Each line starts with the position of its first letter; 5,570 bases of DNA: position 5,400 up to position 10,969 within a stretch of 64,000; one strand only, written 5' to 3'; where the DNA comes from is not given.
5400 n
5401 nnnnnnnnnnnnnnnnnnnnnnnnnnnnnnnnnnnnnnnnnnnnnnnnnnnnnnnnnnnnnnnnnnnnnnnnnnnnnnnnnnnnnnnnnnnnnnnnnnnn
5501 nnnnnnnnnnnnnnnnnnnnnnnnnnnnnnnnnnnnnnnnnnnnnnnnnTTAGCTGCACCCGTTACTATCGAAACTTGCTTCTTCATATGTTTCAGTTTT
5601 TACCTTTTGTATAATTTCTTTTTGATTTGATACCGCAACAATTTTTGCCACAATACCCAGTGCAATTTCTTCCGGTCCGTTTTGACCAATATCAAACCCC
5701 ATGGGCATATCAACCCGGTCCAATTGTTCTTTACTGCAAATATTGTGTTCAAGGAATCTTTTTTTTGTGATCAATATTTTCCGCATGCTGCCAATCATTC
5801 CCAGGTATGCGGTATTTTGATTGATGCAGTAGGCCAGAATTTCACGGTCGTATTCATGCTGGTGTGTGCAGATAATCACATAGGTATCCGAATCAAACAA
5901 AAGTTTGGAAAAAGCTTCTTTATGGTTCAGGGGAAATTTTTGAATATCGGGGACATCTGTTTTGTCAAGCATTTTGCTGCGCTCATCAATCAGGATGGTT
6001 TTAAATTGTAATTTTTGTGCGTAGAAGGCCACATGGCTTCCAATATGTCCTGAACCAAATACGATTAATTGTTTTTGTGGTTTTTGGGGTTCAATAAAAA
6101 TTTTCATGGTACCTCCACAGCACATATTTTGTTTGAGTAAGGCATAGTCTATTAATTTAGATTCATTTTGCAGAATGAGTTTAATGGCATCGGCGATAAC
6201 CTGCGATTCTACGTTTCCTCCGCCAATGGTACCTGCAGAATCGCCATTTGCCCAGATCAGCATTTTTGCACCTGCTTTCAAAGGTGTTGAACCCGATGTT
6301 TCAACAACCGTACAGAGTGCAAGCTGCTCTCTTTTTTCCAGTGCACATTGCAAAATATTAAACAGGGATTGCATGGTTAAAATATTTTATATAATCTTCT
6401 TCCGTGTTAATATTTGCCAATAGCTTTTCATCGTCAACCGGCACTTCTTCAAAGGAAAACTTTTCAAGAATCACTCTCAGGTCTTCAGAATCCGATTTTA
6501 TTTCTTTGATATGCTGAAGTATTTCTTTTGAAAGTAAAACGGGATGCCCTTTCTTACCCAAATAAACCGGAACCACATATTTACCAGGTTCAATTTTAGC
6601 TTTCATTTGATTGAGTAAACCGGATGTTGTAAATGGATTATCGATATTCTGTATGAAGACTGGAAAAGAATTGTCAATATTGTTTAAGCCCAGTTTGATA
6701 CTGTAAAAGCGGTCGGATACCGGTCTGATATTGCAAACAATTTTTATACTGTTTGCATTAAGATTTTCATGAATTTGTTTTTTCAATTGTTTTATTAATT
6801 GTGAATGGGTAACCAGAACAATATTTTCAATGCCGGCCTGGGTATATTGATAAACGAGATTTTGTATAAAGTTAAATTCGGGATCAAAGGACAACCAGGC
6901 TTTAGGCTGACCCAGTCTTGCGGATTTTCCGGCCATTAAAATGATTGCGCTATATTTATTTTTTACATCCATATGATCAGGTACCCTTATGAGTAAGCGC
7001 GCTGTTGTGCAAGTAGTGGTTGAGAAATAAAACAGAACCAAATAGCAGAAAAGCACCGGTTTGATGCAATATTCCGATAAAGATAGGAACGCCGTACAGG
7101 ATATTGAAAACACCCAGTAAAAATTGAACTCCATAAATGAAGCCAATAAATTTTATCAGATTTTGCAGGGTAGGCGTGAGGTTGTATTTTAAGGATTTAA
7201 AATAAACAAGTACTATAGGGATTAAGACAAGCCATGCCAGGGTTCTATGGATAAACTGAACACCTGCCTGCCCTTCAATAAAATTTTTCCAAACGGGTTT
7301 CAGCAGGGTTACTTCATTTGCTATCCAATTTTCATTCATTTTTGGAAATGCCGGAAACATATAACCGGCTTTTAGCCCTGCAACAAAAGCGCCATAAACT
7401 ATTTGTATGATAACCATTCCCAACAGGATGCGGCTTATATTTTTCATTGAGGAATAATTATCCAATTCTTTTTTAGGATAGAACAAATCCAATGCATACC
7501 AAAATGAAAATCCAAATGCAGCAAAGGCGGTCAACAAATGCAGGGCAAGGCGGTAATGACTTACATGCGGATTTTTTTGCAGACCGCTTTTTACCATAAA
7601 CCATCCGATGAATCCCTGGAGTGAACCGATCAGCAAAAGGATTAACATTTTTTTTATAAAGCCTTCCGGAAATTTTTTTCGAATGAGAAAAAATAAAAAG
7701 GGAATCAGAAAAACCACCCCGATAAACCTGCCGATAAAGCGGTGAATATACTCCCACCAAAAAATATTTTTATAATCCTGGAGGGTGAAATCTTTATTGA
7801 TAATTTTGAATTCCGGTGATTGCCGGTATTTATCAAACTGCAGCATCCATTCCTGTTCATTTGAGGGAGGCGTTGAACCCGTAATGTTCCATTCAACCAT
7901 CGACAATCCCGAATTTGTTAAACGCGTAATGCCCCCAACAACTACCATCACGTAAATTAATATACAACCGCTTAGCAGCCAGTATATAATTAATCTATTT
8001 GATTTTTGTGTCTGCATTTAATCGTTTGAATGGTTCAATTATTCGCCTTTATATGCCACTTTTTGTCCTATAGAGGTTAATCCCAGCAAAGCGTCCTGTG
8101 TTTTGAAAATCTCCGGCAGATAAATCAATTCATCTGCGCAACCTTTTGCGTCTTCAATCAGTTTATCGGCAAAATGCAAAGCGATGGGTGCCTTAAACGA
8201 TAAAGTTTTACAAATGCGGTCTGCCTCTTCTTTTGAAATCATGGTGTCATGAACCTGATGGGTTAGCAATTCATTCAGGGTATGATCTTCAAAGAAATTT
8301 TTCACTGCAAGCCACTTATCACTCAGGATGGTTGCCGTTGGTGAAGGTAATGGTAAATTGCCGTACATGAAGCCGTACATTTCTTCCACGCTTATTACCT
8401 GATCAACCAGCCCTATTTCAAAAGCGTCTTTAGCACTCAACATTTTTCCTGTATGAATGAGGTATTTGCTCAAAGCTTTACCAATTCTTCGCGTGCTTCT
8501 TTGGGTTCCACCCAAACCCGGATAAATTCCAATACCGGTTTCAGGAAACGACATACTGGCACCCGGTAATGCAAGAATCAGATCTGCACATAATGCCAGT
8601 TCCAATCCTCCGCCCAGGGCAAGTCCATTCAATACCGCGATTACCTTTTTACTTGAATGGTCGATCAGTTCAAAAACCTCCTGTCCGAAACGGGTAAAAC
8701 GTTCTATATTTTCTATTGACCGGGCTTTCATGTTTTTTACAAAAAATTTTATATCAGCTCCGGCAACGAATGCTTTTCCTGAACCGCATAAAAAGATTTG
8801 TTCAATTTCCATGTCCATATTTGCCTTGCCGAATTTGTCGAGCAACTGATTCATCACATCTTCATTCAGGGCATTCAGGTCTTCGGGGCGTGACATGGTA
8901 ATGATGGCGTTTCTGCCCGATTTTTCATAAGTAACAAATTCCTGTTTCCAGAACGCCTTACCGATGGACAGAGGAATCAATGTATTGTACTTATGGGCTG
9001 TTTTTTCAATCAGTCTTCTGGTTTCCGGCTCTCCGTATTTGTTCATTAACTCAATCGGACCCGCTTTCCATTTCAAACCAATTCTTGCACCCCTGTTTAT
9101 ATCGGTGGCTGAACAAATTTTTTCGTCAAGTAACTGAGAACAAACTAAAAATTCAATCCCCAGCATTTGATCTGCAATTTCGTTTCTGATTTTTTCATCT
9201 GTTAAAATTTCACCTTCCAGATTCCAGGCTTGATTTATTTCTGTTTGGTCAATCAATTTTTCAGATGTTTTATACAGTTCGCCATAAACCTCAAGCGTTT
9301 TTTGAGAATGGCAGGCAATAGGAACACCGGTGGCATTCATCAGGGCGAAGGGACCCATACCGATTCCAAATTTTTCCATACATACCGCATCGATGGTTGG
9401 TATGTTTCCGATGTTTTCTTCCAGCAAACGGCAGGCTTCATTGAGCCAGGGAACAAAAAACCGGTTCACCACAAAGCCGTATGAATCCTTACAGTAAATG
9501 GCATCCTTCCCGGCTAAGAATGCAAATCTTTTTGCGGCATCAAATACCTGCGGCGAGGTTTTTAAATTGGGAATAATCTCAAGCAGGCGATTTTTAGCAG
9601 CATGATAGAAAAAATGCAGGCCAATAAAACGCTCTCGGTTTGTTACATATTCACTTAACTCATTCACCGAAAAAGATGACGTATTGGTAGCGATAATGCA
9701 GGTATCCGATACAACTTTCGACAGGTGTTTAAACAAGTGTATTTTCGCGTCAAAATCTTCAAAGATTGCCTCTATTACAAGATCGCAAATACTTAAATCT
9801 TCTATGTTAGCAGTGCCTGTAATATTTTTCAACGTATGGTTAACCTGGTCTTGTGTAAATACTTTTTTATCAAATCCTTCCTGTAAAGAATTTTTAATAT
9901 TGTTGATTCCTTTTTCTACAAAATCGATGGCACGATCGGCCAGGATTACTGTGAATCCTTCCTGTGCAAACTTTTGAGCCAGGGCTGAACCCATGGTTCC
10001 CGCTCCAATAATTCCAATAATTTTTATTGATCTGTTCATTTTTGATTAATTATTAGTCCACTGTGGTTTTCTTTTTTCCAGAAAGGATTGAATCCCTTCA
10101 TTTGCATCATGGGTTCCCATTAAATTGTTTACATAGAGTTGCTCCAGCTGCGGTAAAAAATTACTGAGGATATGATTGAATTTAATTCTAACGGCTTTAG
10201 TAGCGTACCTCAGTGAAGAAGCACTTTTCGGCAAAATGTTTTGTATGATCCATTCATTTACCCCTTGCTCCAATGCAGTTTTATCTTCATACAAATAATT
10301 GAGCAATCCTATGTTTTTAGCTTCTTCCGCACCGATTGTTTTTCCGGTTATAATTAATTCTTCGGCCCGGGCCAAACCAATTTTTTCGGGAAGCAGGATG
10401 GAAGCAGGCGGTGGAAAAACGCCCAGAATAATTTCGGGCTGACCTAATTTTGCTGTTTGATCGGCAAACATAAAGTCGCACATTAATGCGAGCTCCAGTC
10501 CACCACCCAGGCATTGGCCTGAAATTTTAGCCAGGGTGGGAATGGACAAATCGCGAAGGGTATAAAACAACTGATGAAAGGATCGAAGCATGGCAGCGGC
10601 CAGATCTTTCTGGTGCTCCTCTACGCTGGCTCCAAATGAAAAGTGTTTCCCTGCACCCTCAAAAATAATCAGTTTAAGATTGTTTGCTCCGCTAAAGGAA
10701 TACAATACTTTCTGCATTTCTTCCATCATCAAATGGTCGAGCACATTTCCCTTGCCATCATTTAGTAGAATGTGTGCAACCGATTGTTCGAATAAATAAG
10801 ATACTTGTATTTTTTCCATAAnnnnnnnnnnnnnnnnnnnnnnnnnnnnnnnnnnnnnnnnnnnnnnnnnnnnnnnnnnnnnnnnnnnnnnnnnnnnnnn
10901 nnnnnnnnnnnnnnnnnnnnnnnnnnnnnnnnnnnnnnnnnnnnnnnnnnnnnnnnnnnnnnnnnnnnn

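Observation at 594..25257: Roughly 24.7 kb unidirectional anaerobic aromatic-acid (benzoyl-CoA pathway-like) catabolic island in a T9SS-bearing Bacteroidota-type genome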

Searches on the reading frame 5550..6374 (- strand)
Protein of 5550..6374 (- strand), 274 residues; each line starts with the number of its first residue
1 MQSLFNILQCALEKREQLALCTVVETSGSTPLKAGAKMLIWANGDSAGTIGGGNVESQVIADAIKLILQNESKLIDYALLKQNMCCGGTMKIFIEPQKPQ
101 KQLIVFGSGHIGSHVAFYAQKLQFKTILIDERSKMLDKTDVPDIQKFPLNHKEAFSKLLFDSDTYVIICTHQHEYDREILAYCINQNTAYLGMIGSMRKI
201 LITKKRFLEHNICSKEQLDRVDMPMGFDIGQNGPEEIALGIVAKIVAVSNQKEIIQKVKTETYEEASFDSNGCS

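Call 4: search_protein_families(library=pfam, proteins=[window:5550-6374:-])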
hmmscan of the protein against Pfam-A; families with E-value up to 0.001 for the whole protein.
window:5550-6374:- (274 aa): 3 families
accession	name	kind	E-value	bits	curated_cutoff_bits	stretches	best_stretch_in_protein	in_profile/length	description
PF13478.12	XdhC_C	-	1.2e-32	113.5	29.7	1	103-245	1-125/125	XdhC Rossmann domain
PF02625.21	XdhC_CoxI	-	1e-22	80.2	24.3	1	12-77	2-67/68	XdhC and CoxI family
PF02826.25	2-Hacid_dh_C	-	0.00012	22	25.1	1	99-174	35-104/178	D-isomer specific 2-hydroxyacid dehydrogenase, NAD binding domain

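Call 6: search_protein_families(library=ncbifam, proteins=[window:5550-6374:-])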
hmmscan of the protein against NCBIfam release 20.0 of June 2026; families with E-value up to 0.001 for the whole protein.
window:5550-6374:- (274 aa): 2 families
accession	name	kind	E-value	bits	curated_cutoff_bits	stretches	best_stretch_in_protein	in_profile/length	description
NF045664.1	XdhC_rel_AOR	equivalog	6.1e-57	193.4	350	2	92-248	186-343/346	XdhC family aldehyde oxidoreductase maturation factor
TIGR02964.1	xanthine_xdhC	equivalog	9.8e-40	136.6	161.6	1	20-245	2-245/246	xanthine dehydrogenase accessory protein XdhC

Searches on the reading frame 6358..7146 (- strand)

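Call 4: search_protein_families(library=pfam, proteins=[window:6358-7146:-])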
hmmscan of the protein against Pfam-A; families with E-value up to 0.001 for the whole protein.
window:6358-7146:- (262 aa): 1 family
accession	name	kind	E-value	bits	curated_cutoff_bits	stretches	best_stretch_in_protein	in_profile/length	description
PF12804.13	NTP_transf_3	-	3.3e-21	76.6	27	1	67-228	1-155/160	MobA-like NTP transferase domain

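Call 6: search_protein_families(library=ncbifam, proteins=[window:6358-7146:-])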
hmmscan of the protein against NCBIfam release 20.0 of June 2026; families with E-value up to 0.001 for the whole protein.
window:6358-7146:- (262 aa): 16 families
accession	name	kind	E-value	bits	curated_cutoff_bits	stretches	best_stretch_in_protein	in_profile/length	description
NF045665.1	NTPtran_DVU1551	equivalog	1.7e-29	103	315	1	66-256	2-190/359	DVU_1551 family NTP transferase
TIGR03310.1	matur_MocA_YgfJ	equivalog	1.1e-23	84.2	186.45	1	66-254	1-187/188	molybdenum cofactor cytidylyltransferase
TIGR03202.1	pucB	equivalog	9.6e-15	54.8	235.05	1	67-252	3-192/192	xanthine dehydrogenase accessory protein PucB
NF001837.0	PRK00560.1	equivalog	3.6e-08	33.4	182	1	62-254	6-186/196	molybdenum cofactor guanylyltransferase MobA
NF006899.0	PRK09382.1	equivalog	5.9e-07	28.9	417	1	62-194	4-134/387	bifunctional 2-C-methyl-D-erythritol 4-phosphate cytidylyltransferase/2-C-methyl-D-erythritol 2,4-cyclodiphosphate synthase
NF002741.0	PRK02726.1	equivalog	8.8e-07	28.7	179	1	60-254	3-193/200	molybdenum cofactor guanylyltransferase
NF001457.0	PRK00317.1-3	equivalog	1.1e-06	28.3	164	1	66-251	3-189/200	molybdenum cofactor guanylyltransferase MobA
NF041135.1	IPPtranDIPPsyn_Thcocales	equivalog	1.4e-05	24.3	580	1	66-163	2-97/419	bifunctional L-myo-inositol-1-phosphate cytidylyltransferase/CDP-L-myo-inositol myo-inositolphosphotransferase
NF009924.0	PRK13385.1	subfamily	1.5e-05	24.7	342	1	65-181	3-119/230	2-C-methyl-D-erythritol 4-phosphate cytidylyltransferase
NF001186.0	PRK00155.2-3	equivalog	4.5e-05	23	253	1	63-192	3-131/224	2-C-methyl-D-erythritol 4-phosphate cytidylyltransferase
NF011056.0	PRK14489.1-1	equivalog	8.6e-05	21.8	379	1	63-202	4-129/363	bifunctional molybdenum cofactor guanylyltransferase MobA/molybdopterin-guanine dinucleotide biosynthesis adaptor protein MobB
TIGR00453.1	ispD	equivalog_domain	9.3e-05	22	181.3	1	66-186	1-118/219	2-C-methyl-D-erythritol 4-phosphate cytidylyltransferase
NF045782.1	NicBOxredNboR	equivalog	0.00019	21.1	260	1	63-214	7-162/206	nicotine blue oxidoreductase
NF001855.0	PRK00576.1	equivalog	0.00025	20.7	205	0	63-125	5-68/197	molybdenum cofactor guanylyltransferase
NF001183.0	PRK00155.1-3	subfamily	0.00034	20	166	1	67-162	4-100/237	D-ribitol-5-phosphate cytidylyltransferase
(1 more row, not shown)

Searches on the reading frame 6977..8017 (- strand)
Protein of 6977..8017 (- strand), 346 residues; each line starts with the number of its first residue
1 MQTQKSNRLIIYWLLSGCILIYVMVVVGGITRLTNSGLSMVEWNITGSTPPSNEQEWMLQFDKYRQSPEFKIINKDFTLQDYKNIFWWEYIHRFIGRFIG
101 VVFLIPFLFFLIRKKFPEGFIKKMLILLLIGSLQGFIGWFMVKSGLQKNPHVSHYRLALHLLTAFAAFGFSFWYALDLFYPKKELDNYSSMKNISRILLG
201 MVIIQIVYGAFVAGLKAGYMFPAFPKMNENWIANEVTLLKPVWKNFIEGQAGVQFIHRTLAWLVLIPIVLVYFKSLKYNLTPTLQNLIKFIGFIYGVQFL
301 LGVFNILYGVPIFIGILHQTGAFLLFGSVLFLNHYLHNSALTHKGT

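Call 4: search_protein_families(library=pfam, proteins=[window:6977-8017:-])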
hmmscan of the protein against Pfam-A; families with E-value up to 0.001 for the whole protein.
window:6977-8017:- (346 aa): 1 family
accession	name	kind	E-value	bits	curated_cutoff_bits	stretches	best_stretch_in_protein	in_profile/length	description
PF02628.20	COX15-CtaA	-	5.8e-102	341.4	29.9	1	12-329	2-321/322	Cytochrome oxidase assembly protein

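Call 6: search_protein_families(library=ncbifam, proteins=[window:6977-8017:-])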
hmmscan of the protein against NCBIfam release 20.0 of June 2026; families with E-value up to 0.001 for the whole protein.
window:6977-8017:- (346 aa): 1 family
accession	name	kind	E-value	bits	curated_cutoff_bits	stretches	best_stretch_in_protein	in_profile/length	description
NF045570.1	HemSynCtaAAlphapr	equivalog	7.3e-90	301.7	550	1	4-330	32-365/380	heme A synthase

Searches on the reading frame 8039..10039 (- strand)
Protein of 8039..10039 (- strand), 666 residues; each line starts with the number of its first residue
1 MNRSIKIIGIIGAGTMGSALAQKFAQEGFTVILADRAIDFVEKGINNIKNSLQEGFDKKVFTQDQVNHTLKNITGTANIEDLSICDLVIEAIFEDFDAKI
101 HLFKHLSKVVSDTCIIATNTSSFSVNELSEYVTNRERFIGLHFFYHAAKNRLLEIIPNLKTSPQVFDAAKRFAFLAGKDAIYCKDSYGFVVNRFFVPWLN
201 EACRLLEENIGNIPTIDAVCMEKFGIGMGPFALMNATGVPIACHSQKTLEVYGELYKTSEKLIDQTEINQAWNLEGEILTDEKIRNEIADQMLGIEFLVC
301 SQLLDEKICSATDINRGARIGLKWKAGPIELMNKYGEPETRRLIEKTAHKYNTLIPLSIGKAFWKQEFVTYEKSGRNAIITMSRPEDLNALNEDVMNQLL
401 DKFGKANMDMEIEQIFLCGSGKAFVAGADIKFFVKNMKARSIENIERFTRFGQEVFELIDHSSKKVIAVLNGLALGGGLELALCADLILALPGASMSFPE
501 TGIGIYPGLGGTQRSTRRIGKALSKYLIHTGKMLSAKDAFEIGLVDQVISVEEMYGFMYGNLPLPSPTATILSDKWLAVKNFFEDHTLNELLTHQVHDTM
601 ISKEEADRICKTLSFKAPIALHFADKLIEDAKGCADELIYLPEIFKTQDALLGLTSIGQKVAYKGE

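Call 4: search_protein_families(library=pfam, proteins=[window:8039-10039:-])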
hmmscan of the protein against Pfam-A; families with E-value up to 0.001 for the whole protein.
window:8039-10039:- (666 aa): 6 families
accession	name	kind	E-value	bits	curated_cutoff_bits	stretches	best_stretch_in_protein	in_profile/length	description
PF02737.24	3HCDH_N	-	4.1e-51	173.9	22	1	8-185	2-179/180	3-hydroxyacyl-CoA dehydrogenase, NAD binding domain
PF00378.25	ECH_1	-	4.4e-38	131.5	27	1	378-554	7-179/251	Enoyl-CoA hydratase/isomerase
PF16113.10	ECH_2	-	6.5e-35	121.6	27.2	1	379-558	3-181/335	Enoyl-CoA hydratase/isomerase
PF00725.27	3HCDH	-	4.6e-19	69.2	22.1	1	188-254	1-68/97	3-hydroxyacyl-CoA dehydrogenase, C-terminal domain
PF03807.23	F420_oxidored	-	1.2e-05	26.2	21.6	1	8-54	2-50/94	NADP oxidoreductase coenzyme F420-dependent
PF03446.21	NAD_binding_2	-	2.1e-05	25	21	1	8-47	2-41/161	NAD binding domain of 6-phosphogluconate dehydrogenase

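Call 6: search_protein_families(library=ncbifam, proteins=[window:8039-10039:-])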
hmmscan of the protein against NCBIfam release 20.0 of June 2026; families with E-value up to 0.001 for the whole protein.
window:8039-10039:- (666 aa): 88 families (the best 25 are shown)
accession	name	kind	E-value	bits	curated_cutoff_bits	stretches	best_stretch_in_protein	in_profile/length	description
NF008727.0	PRK11730.1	equivalog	1.1e-78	265.3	870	2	5-249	313-556/717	fatty acid oxidation complex subunit alpha FadB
NF008363.0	PRK11154.1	equivalog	5.5e-77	259.5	869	2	3-261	307-565/708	fatty acid oxidation complex subunit alpha FadJ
NF006124.0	PRK08268.1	subfamily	1.6e-70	238.6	508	1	2-244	4-246/507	3-hydroxyacyl-CoA dehydrogenase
TIGR02441.1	fa_ox_alpha_mit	equivalog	6.6e-69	232.8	964.65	2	3-255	333-584/737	fatty acid oxidation complex subunit alpha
TIGR02437.1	FadB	equivalog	2.6e-66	224.4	933.55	2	8-249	316-556/714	fatty acid oxidation complex subunit alpha FadB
TIGR02440.1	FadJ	equivalog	3.6e-65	220.6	968.45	2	3-259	302-558/699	fatty acid oxidation complex subunit alpha FadJ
NF004474.0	PRK05808.1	subfamily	1.4e-58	198.5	408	1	4-241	2-239/283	3-hydroxybutyryl-CoA dehydrogenase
NF005875.0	PRK07819.1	subfamily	4.8e-52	177.2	319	1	2-242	2-244/287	3-hydroxybutyryl-CoA dehydrogenase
TIGR02279.1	PaaC-3OHAcCoADH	equivalog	1.9e-51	175.5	669.4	1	7-239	7-239/503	3-hydroxyacyl-CoA dehydrogenase PaaH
NF004699.0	PRK06035.1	equivalog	4.4e-50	170.5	500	1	4-247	2-248/294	3-hydroxyacyl-CoA dehydrogenase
NF005715.0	PRK07530.1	equivalog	1.3e-49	169.1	420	1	4-239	3-238/292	3-hydroxybutyryl-CoA dehydrogenase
NF004475.0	PRK05809.1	subfamily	7e-48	163.4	394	1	369-554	6-188/260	short-chain-enoyl-CoA hydratase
NF052272.1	Staph_FadB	exception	1.3e-44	152.6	999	2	4-251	2-254/752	3-hydroxyacyl-CoA dehydrogenase/crotonase FadB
NF006143.0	PRK08293.1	equivalog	2.6e-43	148.4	312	1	4-243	3-245/291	3-hydroxyacyl-CoA dehydrogenase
NF006007.0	PRK08138.1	subfamily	1.7e-42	145.6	355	1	369-553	9-188/261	enoyl-CoA hydratase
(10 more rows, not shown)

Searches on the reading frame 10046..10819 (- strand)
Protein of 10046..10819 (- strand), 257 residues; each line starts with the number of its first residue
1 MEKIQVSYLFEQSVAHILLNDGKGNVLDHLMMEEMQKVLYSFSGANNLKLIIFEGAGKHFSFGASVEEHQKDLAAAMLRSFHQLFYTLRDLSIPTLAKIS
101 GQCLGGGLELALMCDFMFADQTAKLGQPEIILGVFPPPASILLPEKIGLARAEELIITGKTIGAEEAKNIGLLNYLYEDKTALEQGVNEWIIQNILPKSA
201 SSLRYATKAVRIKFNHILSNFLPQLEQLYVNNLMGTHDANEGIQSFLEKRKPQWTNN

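Call 4: search_protein_families(library=pfam, proteins=[window:10046-10819:-])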
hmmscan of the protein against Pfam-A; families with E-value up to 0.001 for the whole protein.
window:10046-10819:- (257 aa): 2 families
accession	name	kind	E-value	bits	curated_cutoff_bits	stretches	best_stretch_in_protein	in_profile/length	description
PF00378.25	ECH_1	-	9.5e-46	156.6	27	1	11-256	3-250/251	Enoyl-CoA hydratase/isomerase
PF16113.10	ECH_2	-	9.4e-19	68.5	27.2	1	17-180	4-175/335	Enoyl-CoA hydratase/isomerase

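Call 6: search_protein_families(library=ncbifam, proteins=[window:10046-10819:-])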
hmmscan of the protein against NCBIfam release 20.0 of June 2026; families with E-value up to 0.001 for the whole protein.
window:10046-10819:- (257 aa): 72 families (the best 25 are shown)
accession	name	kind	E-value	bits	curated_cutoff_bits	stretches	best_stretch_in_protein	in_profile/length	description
TIGR03189.1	dienoyl_CoA_hyt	equivalog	2.8e-66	223.4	292.5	1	16-256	13-250/251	cyclohexa-1,5-dienecarbonyl-CoA hydratase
NF005803.0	PRK07658.1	equivalog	5.7e-44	150.4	313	1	7-256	5-256/257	enoyl-CoA hydratase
NF004517.0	PRK05862.1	equivalog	1.6e-39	136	396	1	11-256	11-256/257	enoyl-CoA hydratase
NF005802.0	PRK07657.1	equivalog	4.4e-38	131.3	363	1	3-255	4-258/260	enoyl-CoA hydratase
NF051848.1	EnCoAHydtEchA19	equivalog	3.2e-37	128.5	400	1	24-256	21-257/258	enoyl-CoA hydratase EchA19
NF007239.0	PRK09674.1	equivalog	3.3e-37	128.4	371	1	11-255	11-255/257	2,3-dehydroadipyl-CoA hydratase PaaF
NF006566.0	PRK09076.1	subfamily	6.8e-37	127.5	286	1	5-256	6-259/260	enoyl-CoA hydratase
NF004475.0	PRK05809.1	subfamily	6.7e-36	124.1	394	1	6-256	6-259/260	short-chain-enoyl-CoA hydratase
NF006007.0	PRK08138.1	subfamily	4.4e-34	118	355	1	11-255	15-259/261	enoyl-CoA hydratase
NF006008.0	PRK08139.1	equivalog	3.4e-32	112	313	1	11-256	18-265/266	enoyl-CoA hydratase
NF005675.0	PRK07468.1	equivalog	5.7e-31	108.2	350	1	12-256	13-261/262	crotonase/enoyl-CoA hydratase family protein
NF004795.0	PRK06143.1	subfamily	1.9e-30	106.2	283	1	12-207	17-215/260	enoyl-CoA hydratase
NF005804.0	PRK07659.1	equivalog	6.9e-30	104.4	311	1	5-256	7-259/260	enoyl-CoA hydratase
NF004794.0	PRK06142.1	equivalog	7.8e-30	104.4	308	1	11-256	13-272/273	crotonase/enoyl-CoA hydratase family protein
NF004781.0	PRK06127.1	subfamily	9e-30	104.2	291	1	12-255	19-267/269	enoyl-CoA hydratase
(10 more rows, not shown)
